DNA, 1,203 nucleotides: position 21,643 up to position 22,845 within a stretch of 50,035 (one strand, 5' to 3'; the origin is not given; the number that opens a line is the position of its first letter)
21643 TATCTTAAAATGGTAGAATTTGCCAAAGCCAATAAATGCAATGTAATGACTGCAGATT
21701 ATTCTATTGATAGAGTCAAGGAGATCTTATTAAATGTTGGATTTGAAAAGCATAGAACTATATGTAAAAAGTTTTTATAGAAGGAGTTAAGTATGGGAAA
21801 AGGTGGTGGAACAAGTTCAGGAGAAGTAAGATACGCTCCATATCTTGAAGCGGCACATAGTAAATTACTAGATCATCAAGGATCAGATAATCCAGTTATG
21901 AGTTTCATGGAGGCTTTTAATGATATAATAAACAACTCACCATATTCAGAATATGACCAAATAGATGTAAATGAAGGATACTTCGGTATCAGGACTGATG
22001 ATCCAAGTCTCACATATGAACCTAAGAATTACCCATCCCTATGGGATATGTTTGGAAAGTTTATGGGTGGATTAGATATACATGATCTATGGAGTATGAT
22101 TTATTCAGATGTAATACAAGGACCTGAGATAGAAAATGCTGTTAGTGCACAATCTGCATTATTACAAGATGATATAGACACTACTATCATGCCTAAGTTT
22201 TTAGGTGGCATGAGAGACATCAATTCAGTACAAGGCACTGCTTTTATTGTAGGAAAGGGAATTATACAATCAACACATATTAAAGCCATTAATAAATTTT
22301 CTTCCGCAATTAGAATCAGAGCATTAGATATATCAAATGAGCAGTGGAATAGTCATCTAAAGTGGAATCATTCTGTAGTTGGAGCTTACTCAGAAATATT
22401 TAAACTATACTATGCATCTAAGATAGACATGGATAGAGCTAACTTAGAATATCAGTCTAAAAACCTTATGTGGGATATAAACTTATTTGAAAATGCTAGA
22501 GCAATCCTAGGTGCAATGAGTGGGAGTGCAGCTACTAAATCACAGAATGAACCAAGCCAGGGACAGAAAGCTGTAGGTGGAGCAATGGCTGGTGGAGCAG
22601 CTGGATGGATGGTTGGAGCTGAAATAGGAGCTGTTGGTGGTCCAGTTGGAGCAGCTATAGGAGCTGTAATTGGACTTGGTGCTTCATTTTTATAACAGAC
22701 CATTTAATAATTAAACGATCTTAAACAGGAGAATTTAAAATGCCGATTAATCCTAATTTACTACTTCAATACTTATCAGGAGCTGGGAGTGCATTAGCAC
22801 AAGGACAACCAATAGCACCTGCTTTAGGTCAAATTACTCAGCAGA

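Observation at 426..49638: A 25-nt dyad-symmetric element in 27 copies punctuates gene-module boundaries on both transcription arms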

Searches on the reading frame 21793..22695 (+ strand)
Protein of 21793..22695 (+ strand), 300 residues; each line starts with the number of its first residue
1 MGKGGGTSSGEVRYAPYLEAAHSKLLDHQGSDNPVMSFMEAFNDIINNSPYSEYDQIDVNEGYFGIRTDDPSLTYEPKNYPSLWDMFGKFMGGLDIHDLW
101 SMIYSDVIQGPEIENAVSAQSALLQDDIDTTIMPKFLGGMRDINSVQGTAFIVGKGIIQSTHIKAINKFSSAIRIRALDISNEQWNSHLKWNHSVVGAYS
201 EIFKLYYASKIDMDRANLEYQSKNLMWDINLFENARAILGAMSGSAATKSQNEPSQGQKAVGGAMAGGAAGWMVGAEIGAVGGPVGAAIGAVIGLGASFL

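Call 7: search_protein_families(library=phrogs, proteins=[window:21793-22695:+])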
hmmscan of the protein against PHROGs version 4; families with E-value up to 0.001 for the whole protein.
window:21793-22695:+ (300 aa): 3 families
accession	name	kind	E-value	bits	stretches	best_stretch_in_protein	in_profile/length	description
phrog_167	-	tail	0.00035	19.4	1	148-294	572-711/1555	tail length tape measure protein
phrog_794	-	tail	0.00039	20.2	1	241-297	607-664/763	tail length tape measure protein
phrog_18476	-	unknown function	0.00069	20.4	0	232-294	38-98/209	-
